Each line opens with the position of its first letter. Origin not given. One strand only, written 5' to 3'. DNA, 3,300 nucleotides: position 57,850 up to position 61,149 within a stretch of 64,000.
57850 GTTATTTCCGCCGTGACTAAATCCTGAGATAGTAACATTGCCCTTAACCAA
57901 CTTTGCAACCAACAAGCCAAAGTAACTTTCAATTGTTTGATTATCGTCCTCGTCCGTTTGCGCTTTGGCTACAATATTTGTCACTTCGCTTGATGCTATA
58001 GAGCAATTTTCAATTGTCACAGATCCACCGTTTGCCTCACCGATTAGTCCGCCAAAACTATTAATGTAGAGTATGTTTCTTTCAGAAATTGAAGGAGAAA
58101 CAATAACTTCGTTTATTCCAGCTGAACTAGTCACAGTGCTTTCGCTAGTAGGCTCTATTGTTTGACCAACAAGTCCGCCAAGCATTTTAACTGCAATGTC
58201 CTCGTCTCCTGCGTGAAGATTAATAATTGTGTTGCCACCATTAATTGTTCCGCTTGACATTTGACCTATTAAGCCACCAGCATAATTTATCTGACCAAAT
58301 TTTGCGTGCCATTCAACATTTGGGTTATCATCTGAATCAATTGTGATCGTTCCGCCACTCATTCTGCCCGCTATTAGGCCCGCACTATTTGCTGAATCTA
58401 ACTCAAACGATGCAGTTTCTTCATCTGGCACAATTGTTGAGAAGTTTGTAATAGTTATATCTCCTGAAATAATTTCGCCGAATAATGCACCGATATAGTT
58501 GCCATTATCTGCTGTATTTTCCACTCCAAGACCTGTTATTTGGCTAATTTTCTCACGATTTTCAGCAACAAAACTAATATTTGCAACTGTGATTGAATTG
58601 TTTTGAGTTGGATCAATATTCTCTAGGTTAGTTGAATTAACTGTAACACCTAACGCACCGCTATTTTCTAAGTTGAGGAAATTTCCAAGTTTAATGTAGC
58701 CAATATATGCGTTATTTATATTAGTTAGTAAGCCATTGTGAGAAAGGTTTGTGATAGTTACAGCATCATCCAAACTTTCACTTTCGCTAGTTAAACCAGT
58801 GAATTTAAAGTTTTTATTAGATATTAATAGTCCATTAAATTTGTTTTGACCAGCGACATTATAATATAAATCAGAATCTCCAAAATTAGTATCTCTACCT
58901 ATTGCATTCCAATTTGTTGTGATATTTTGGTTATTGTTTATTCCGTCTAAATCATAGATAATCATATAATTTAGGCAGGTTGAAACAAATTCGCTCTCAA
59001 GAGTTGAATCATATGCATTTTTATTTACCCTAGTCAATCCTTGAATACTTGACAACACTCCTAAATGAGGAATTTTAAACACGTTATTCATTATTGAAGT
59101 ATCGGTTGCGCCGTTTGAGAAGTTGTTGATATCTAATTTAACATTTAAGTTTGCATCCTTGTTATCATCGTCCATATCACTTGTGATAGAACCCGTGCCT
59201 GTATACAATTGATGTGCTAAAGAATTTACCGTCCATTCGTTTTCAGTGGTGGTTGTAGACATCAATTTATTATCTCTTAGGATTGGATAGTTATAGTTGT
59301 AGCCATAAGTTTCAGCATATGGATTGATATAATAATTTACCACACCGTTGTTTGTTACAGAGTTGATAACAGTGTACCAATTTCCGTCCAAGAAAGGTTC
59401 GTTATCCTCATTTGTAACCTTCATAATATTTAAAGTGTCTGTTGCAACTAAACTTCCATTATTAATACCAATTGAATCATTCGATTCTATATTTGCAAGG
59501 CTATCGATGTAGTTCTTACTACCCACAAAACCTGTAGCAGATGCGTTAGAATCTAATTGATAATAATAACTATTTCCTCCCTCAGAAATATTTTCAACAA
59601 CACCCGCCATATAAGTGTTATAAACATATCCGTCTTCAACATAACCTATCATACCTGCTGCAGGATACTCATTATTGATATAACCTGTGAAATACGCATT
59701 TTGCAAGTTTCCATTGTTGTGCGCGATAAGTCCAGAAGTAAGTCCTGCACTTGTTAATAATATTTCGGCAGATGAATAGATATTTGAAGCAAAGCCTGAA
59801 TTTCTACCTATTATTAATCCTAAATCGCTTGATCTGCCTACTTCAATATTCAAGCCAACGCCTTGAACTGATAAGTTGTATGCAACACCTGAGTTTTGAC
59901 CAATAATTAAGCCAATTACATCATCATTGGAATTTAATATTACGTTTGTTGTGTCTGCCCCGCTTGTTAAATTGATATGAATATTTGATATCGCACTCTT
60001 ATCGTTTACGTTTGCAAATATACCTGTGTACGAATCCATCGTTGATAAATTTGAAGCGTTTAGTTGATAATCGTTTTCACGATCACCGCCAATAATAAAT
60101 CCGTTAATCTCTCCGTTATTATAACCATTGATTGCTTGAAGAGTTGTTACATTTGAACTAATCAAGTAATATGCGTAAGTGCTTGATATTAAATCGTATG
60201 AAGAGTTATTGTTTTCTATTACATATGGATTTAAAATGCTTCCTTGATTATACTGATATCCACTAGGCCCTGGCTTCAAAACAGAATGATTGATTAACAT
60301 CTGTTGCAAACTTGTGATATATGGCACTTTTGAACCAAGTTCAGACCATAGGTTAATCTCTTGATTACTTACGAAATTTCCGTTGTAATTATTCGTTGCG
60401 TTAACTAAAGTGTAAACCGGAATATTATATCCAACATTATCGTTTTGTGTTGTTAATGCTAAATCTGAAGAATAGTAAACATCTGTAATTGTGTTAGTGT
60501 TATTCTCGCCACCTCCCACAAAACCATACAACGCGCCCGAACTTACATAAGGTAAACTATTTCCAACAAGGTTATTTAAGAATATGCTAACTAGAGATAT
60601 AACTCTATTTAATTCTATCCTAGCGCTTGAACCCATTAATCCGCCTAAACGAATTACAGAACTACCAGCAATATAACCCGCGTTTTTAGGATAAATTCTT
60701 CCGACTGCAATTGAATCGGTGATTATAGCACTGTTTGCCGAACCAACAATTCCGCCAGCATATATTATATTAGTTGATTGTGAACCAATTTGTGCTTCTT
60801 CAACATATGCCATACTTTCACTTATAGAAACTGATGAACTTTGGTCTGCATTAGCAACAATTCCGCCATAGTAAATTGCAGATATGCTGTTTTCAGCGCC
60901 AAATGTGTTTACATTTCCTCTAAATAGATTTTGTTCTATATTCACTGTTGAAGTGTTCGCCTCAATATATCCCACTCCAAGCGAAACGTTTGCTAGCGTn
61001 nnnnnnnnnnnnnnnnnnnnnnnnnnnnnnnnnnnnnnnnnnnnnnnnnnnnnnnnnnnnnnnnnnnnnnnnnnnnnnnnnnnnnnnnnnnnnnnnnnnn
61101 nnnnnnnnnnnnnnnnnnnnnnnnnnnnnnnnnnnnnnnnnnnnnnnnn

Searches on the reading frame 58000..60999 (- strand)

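Call 39: search_protein_families(library=pfam, proteins=[window:58000-60999:-], max_evalue=1)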
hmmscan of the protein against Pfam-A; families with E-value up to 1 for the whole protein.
window:58000-60999:- (1000 aa): 1 family
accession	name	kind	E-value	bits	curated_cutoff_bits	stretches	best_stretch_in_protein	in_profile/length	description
PF18291.6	HU-HIG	-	0.25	11.8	26.2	1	747-814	45-112/125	HU domain fused to wHTH, Ig, or Glycine-rich motif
